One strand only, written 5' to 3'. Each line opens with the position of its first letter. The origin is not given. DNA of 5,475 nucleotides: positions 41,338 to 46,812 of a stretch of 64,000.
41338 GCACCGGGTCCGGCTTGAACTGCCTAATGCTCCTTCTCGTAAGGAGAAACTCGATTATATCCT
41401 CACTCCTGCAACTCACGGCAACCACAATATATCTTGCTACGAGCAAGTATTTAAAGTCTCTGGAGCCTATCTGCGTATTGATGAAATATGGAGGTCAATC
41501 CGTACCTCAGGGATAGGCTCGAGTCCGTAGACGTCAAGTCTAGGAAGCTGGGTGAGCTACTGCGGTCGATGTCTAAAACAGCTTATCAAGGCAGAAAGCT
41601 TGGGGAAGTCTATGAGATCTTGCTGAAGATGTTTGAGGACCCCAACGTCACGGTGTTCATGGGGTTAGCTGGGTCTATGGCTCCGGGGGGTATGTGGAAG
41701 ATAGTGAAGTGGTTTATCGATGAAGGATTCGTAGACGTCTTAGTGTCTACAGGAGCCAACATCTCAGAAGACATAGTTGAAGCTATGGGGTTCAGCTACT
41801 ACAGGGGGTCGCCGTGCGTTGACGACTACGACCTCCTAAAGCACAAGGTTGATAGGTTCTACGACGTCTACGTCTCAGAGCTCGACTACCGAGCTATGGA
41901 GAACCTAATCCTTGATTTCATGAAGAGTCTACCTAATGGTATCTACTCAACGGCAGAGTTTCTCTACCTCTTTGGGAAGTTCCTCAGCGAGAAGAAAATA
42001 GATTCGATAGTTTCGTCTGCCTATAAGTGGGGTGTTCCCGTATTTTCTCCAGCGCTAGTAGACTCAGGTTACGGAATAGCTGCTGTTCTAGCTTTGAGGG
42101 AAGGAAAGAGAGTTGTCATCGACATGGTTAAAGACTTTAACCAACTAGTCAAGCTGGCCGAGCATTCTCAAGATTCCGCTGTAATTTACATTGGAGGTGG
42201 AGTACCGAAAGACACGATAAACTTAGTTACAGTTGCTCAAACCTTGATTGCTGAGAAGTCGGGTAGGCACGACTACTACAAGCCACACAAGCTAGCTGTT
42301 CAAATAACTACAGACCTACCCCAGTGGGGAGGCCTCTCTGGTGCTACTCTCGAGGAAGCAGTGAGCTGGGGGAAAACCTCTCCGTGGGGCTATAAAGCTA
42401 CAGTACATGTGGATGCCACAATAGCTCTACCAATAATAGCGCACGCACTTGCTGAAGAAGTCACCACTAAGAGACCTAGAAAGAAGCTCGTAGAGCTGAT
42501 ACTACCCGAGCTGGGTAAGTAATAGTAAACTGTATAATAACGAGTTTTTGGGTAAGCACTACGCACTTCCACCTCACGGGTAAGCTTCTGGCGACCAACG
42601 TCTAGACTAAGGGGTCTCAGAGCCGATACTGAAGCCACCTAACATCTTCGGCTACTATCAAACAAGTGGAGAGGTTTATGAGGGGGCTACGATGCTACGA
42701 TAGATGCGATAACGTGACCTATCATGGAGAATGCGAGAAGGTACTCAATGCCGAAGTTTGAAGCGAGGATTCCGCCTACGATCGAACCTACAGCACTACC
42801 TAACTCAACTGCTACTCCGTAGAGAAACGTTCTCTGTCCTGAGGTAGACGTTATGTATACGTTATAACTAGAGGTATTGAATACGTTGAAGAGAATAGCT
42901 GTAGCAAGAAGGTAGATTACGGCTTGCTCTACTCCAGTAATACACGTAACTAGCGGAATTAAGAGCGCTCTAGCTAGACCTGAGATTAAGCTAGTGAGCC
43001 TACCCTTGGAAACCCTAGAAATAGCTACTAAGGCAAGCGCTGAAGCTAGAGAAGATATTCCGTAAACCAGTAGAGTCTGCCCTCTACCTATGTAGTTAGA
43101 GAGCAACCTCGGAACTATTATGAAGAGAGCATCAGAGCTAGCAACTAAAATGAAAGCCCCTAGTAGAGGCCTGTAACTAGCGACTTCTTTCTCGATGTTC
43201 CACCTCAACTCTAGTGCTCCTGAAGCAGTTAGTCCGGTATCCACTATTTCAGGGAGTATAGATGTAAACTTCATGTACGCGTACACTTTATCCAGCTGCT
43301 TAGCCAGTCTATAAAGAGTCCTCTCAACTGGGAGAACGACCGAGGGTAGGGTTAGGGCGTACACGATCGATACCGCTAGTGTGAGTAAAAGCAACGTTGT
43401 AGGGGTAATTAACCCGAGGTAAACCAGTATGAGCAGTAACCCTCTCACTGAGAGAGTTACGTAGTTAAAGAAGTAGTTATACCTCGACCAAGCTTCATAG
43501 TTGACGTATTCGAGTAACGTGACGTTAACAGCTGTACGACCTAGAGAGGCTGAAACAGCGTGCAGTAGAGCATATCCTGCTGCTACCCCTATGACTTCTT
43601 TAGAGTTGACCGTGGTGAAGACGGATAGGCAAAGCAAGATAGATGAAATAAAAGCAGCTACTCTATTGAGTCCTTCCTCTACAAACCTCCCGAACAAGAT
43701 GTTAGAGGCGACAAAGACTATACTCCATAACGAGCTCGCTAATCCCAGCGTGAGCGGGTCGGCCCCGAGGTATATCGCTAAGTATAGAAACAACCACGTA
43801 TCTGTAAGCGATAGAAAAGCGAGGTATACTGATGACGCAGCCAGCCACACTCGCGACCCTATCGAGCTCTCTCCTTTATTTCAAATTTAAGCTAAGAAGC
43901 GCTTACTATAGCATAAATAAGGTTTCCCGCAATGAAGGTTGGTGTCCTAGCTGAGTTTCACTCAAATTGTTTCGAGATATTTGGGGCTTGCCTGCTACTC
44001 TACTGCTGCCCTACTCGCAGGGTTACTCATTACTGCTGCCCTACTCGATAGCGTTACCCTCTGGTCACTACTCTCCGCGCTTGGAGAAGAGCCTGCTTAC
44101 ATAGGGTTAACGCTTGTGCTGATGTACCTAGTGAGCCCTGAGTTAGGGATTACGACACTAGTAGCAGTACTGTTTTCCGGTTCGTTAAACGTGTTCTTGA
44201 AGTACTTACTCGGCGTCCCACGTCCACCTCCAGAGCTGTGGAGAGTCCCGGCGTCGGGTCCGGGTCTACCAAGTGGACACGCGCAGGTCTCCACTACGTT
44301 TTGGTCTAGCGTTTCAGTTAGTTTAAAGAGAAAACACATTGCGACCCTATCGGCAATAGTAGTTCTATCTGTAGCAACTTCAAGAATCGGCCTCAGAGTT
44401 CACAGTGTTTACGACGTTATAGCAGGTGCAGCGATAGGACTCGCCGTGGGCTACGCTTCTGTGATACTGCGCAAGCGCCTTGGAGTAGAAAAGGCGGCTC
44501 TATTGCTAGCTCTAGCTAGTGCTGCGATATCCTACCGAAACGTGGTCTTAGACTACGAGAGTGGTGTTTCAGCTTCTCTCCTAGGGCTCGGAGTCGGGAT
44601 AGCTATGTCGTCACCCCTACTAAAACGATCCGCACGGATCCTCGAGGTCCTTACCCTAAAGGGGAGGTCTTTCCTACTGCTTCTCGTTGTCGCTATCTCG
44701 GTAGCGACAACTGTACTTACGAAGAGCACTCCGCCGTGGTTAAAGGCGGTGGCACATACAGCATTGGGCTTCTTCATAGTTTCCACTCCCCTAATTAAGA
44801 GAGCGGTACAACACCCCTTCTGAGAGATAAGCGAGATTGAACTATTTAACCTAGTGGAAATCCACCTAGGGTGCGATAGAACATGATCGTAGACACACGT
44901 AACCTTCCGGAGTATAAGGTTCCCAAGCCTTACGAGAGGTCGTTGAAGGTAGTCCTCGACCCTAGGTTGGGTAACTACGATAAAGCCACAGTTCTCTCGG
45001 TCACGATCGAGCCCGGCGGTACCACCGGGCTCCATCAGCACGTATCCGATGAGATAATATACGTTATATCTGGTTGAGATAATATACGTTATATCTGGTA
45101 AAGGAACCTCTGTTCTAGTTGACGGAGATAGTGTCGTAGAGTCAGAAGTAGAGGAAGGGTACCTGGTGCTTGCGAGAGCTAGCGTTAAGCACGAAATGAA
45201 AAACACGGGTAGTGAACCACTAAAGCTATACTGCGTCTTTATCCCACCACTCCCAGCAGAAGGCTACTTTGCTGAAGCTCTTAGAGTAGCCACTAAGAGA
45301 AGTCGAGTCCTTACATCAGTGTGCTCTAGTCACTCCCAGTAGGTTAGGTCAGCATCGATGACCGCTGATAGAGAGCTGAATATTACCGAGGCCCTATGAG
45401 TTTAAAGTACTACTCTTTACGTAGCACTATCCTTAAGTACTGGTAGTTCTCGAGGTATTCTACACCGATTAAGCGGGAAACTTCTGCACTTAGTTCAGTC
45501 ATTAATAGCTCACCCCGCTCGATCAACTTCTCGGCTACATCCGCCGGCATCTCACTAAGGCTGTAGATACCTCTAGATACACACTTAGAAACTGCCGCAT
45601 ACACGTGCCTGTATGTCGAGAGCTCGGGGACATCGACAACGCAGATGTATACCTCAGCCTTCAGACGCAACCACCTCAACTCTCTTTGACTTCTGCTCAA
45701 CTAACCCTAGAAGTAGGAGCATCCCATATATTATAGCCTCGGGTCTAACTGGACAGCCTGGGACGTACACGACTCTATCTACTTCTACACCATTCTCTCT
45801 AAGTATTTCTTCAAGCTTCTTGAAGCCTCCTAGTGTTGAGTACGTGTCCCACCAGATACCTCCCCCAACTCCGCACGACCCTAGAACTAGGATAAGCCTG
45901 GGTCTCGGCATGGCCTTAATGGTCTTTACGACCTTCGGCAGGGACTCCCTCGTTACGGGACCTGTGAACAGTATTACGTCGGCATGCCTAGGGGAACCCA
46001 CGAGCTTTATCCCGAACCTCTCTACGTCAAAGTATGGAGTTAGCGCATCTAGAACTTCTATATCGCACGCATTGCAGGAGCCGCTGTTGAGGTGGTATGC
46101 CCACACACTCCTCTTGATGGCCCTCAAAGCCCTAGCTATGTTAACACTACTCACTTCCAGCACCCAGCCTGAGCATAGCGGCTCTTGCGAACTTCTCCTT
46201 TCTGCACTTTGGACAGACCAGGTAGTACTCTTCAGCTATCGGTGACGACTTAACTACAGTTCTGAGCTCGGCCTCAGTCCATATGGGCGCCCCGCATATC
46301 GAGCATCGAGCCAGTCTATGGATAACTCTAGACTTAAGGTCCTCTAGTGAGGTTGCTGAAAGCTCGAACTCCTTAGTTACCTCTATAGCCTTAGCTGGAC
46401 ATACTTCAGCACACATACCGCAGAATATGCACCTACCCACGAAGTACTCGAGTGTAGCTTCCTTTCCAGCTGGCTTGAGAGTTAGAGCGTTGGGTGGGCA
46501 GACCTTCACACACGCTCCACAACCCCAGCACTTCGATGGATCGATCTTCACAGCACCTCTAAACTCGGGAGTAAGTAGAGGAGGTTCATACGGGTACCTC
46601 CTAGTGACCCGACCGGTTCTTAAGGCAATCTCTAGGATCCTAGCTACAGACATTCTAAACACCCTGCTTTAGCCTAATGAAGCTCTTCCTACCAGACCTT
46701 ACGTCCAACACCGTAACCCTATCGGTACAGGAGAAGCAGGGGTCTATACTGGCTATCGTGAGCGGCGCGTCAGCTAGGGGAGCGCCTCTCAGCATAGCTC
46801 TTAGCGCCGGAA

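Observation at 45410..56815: Mrp antiporter module joined to a hycBCDEFG-ordered [NiFe]-hydrogenase, with a GltD-like flavoprotein in the slot normally held by formate or CO dehydrogenase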

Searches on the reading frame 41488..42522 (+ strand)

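Call 56: search_protein_families(library=pfam, proteins=[window:41488-42522:+], max_evalue=0.0001)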
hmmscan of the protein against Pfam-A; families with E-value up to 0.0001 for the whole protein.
window:41488-42522:+ (344 aa): 1 family
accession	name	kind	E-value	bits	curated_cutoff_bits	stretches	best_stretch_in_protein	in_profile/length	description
PF01916.23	DS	-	1.1e-88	297.7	27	1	23-320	1-287/288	Deoxyhypusine synthase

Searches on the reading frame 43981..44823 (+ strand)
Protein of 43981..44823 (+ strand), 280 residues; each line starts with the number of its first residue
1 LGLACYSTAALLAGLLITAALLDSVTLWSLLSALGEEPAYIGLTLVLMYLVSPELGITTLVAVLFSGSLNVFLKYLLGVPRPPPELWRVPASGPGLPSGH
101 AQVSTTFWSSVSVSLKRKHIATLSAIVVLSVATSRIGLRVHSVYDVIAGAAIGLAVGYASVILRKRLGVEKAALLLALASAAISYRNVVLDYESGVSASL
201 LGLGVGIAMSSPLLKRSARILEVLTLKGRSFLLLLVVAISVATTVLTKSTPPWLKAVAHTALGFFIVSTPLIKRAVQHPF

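Call 56: search_protein_families(library=pfam, proteins=[window:43981-44823:+], max_evalue=0.0001)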
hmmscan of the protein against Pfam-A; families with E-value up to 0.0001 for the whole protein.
window:43981-44823:+ (280 aa): 1 family
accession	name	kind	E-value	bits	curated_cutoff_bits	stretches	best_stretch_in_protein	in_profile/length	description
PF01569.27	PAP2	-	9.3e-14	51.7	27.2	1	59-165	5-126/130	PAP2 superfamily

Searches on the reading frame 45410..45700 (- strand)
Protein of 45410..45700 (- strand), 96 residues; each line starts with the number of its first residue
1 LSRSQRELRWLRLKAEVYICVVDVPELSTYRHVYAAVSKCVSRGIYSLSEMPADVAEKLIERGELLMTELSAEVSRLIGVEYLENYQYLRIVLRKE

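Call 5: search_protein_families(library=pfam, proteins=[window:45410-45700:-], max_evalue=0.01)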
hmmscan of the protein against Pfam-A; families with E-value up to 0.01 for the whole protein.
window:45410-45700:- (96 aa): 0 families

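Call 22: search_protein_families(library=ncbifam, proteins=[window:45410-45700:-], max_evalue=0.00001)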
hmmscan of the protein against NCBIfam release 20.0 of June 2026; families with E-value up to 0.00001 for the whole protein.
window:45410-45700:- (96 aa): 0 families

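Call 58: find_homologous_proteins(query=window:45410-45700:-, max_evalue=0.001)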
Query window:45410-45700:- (96 aa): 2 proteins with E <= 0.001 among 3 candidates.
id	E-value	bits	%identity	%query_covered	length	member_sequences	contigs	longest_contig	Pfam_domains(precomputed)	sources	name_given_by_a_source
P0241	1.9e-43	164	92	90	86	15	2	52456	-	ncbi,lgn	ncbi:MAG: hypothetical protein QW459_04950 [Sulfolobales archaeon]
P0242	3.5e-35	138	73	90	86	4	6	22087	-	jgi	-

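Call 67: predict_structure(alignment_id=A3)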
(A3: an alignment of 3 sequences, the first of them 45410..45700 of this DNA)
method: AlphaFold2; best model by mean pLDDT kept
length: 96 residues; sequences in the alignment: 3
mean_pLDDT: 78.0   pTM: 0.66
mean pLDDT of the five models: 78.0, 61.2, 55.5, 42.3, 40.6
residues with pLDDT >= 90: 20; 70-90: 53; 50-70: 9; < 50: 14
segments of 3 or more residues with pLDDT < 50: 1-3, 26-35
pLDDT, mean of each block of 10 residues (from residue 1): 61 91 57 56 90 89 82 84 85 89
secondary structure, 60 per line:
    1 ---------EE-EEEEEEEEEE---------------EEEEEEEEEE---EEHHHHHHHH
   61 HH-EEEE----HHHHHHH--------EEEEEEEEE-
elements in order: E13-22 E38-47 H53-62 E64-67 H72-78 E87-95

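Call 72: fold_search(model_id=the predicted structure, library=pdb)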
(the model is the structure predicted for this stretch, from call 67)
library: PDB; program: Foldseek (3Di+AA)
matches with E <= 10: 268; with E <= 0.001: 0
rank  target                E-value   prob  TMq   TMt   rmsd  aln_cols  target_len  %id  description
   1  2jqz_MODEL_1_A        1.5e-01  0.47  0.32  0.25  12.2       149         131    9  Solution Structure of the C2 domain of human Smurf2 (released 2007-09-11)
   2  7kso_C                8.1e-01  0.11  0.24  0.07  14.1       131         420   12  Cryo-EM structure of PRC2:EZH1-AEBP2-JARID2 (released 2021-02-03)
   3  5oyp_C                8.1e-01  0.06  0.20  0.09  18.1       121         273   13  Sacbrood virus of honeybee (released 2018-07-18)
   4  6eh1_C                1.6e+00  0.04  0.18  0.11  17.9       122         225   13  Sacbrood virus of honeybee - expansion state II (released 2018-07-18)
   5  9xzi_A                1.7e+00  0.06  0.22  0.09  14.5       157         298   11  Crystal Structure of the SUZ12-RBBP4-PHF19-EPOP PRC2.1 Subcomplex (released 2026-02-11)
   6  7r1e_A                2.0e+00  0.10  0.26  0.06   8.8        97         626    7  Mosquitocidal Cry11Ba determined at pH 10.4 from naturally-occurring nanocrystals by Serial femtosecond crystallograph (released 2022-07-27)
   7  9wah_J                2.1e+00  0.03  0.16  0.07  16.8       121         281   12  Yeast-expressed polio type 1 stabilized virus-like particles (released 2026-03-04)
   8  8zyu_B                2.2e+00  0.07  0.22  0.08  13.9        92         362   11  Cryo-EM structure of neurotensin receptor 1 in complex with beta-arrestin1 and SBI-553 (complex 1) (released 2025-04-16)
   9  6elv                  2.3e+00  0.12  0.31  0.23  13.0       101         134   15  Recombinantly expressed C-terminal domain of MdPPO1 (Csole-domain) (released 2019-03-20)
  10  7ecy_A                2.3e+00  0.02  0.16  0.09  18.6       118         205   12  EV-D68 in complex with 2H12 Fab (State 3) (released 2021-03-31)
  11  6gej_X                2.3e+00  0.02  0.15  0.05  16.3       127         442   13  Chromatin remodeller-nucleosome complex at 3.6 A resolution. (released 2018-10-17)
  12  8zyy_B                2.5e+00  0.06  0.22  0.08  14.4        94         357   10  Cryo-EM structure of neurotensin receptor 1 in complex with beta-arrestin1 and SBI-553 (complex 2) (released 2025-04-09)
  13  6z3q_A                2.5e+00  0.04  0.23  0.10  17.7       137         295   12  Structure of EV71 in complex with a protective antibody 38-1-10A Fab (released 2020-09-02)
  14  6sf2_F                2.5e+00  0.03  0.18  0.13  15.4       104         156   13  Ternary complex of human bone morphogenetic protein 9 (BMP9) growth factor domain, its prodomain and extracellular dom (released 2020-04-08)
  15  7qca_LJ0              2.6e+00  0.06  0.26  0.18  10.3       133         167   14  Spraguea lophii ribosome (released 2022-11-30)
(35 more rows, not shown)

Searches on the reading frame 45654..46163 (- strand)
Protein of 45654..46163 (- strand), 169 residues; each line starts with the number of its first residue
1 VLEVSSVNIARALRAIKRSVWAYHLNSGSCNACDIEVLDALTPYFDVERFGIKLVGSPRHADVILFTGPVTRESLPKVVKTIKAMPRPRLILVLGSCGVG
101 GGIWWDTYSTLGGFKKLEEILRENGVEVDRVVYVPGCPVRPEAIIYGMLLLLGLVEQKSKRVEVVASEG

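Call 5: search_protein_families(library=pfam, proteins=[window:45654-46163:-], max_evalue=0.01)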
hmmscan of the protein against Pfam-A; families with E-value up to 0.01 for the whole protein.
window:45654-46163:- (169 aa): 1 family
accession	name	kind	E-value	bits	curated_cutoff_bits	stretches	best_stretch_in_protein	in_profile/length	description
PF01058.29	Oxidored_q6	-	1.7e-23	83.1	27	1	30-149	1-126/128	NADH ubiquinone oxidoreductase, 20 Kd subunit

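Call 22: search_protein_families(library=ncbifam, proteins=[window:45654-46163:-], max_evalue=0.00001)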
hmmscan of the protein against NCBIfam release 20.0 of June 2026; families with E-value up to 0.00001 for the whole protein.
window:45654-46163:- (169 aa): 12 families
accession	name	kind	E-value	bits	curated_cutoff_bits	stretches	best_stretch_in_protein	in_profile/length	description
NF005012.1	PRK06411.1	subfamily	2.6e-29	101.9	116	1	17-160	33-163/166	NADH-quinone oxidoreductase subunit NuoB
TIGR01957.1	nuoB_fam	subfamily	9.2e-27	93.7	142.7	1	17-155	16-142/145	NADH-quinone oxidoreductase subunit B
NF011394.0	PRK14819.1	equivalog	2.4e-24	86.3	312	1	18-161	31-163/264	NADH-quinone oxidoreductase subunit B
NF011395.0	PRK14820.1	equivalog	8.3e-24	84.3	263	1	15-161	30-163/180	NADH-quinone oxidoreductase subunit B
NF011388.0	PRK14813.1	equivalog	6.5e-23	81.6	294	1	30-156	37-154/189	NADH dehydrogenase subunit B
NF009808.0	PRK13292.1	equivalog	4.2e-22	77.8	1156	1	17-159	24-153/791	NADH-quinone oxidoreductase subunit B/C/D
NF011391.0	PRK14816.1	equivalog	3.6e-21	75.6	283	1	18-152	52-174/196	NADH-quinone oxidoreductase subunit B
NF011393.0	PRK14818.1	equivalog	1.1e-20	73.9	255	1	16-157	27-157/173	NADH dehydrogenase subunit B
NF011390.0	PRK14815.1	equivalog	1.2e-19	70.3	281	1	17-158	32-160/183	NADH dehydrogenase subunit B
NF011389.0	PRK14814.1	equivalog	2.8e-17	63.1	285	1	17-153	32-155/186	NADH dehydrogenase subunit B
NF011392.0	PRK14817.1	equivalog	3.1e-17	62.8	271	1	15-162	33-167/182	NADH-quinone oxidoreductase subunit B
NF045520.1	H2_NiFeSe_small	exception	5.8e-06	25.9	470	0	87-160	143-214/314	NiFeSe hydrogenase small subunit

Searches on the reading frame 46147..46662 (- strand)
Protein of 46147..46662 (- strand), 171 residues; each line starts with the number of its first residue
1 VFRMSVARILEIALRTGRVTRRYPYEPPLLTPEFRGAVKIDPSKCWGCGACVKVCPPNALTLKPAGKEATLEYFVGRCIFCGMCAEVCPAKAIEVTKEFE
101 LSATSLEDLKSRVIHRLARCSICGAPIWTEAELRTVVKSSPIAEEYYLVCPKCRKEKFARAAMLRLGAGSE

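Call 5: search_protein_families(library=pfam, proteins=[window:46147-46662:-], max_evalue=0.01)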
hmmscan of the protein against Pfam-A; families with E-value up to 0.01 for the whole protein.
window:46147-46662:- (171 aa): 16 families
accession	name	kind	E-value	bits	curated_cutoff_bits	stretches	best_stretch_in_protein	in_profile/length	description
PF12838.12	Fer4_7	-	9.6e-21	74.4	27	3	44-92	1-52/52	4Fe-4S dicluster domain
PF00037.32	Fer4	-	5.6e-15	54.9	21.1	2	38-61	1-24/24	4Fe-4S binding domain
PF13237.11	Fer4_10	-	3.2e-11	43.4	25.5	1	38-89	2-53/53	4Fe-4S dicluster domain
PF13187.11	Fer4_9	-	1.5e-10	41.3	27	1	44-93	1-52/52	4Fe-4S dicluster domain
PF12837.12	Fer4_6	-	4.5e-09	36.3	25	2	38-60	2-24/24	4Fe-4S binding domain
PF14697.11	Fer4_21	-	7.4e-09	36.1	35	1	39-94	2-58/59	4Fe-4S dicluster domain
PF13484.11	Fer4_16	-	2.1e-07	32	30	2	44-63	1-20/66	4Fe-4S double cluster binding domain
PF25160.1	LdpA_Fe-S-bd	-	4.2e-07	30.1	27.6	2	51-96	9-46/49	LdpA Fe-S cluster-binding domain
PF12797.12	Fer4_2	-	5.8e-06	26.4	24.5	1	37-56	2-21/22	4Fe-4S binding domain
PF13459.11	Fer4_15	-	2.3e-05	25.4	22.4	1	38-70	1-32/66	4Fe-4S single cluster domain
PF12798.12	Fer4_3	-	5.6e-05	24.1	27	1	45-59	1-15/15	4Fe-4S binding domain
PF13183.11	Fer4_8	-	7e-05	23.7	27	1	43-91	3-67/68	4Fe-4S dicluster domain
PF12800.12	Fer4_4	-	0.00011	22.7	24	1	42-56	1-15/17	4Fe-4S binding domain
PF13370.11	Fer4_13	-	0.001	20.2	24.5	0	40-56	1-17/58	4Fe-4S single cluster domain of Ferredoxin I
PF13746.11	Fer4_18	-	0.0015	19.1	27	0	72-102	55-84/114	4Fe-4S dicluster domain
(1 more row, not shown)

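Call 22: search_protein_families(library=ncbifam, proteins=[window:46147-46662:-], max_evalue=0.00001)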
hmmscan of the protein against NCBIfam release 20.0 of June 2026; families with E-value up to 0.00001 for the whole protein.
window:46147-46662:- (171 aa): 57 families (the best 25 are shown)
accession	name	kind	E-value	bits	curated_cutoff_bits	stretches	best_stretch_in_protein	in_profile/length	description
NF009053.0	PRK12387.1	subfamily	2.3e-37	128.5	204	1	8-158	3-163/180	formate hydrogenlyase complex iron-sulfur subunit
NF006076.0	PRK08222.1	equivalog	1e-33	116.7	270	1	8-136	3-133/181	hydrogenase 4 subunit H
TIGR01971.1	NuoI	subfamily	4.9e-23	81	113.05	1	17-110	12-115/121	NADH-quinone oxidoreductase, chain I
NF006221.0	PRK08348.1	subfamily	6.2e-21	74.5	124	1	9-104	10-103/136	NADH-plastoquinone oxidoreductase subunit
NF042909.1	FMH_DH_FwdF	exception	1.4e-18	67.1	375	2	28-98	242-316/336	tungsten-dependent formylmethanofuran dehydrogenase subunit FwdF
NF004540.0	PRK05888.2-1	equivalog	2.7e-18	65.9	215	1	14-111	15-121/139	NADH-quinone oxidoreductase subunit NuoI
NF004537.0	PRK05888.1-3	equivalog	3.5e-17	62.6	163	1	16-109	36-146/204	NADH-quinone oxidoreductase subunit NuoI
NF040612.1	F420_dehyd_FpoI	exception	4.7e-17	62.1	180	1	14-100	13-106/135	F420H2 dehydrogenase subunit FpoI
TIGR00403.1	ndhI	equivalog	1.3e-16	60.7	302.35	1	19-114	38-140/183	NAD(P)H-quinone oxidoreductase subunit I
NF004541.0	PRK05888.2-2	equivalog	2.8e-16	59.8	217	1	12-105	30-123/168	NADH-quinone oxidoreductase subunit NuoI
NF004536.0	PRK05888.1-1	equivalog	9.6e-16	57.6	212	1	16-109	26-130/180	NADH-quinone oxidoreductase subunit NuoI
NF040864.1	HgcB_ferredoxin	equivalog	9.2e-15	54.3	99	1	38-97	9-65/93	mercury methylation ferredoxin HgcB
NF004542.0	PRK05888.2-3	equivalog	1.4e-14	54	248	1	11-104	45-150/203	NADH-quinone oxidoreductase subunit NuoI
NF010590.0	PRK13984.1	equivalog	2.4e-13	49.1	946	1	25-100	32-115/611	putative oxidoreductase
NF004544.0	PRK05888.2-6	equivalog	5.1e-12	45.8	457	1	18-108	49-151/220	NADH-quinone oxidoreductase subunit NuoI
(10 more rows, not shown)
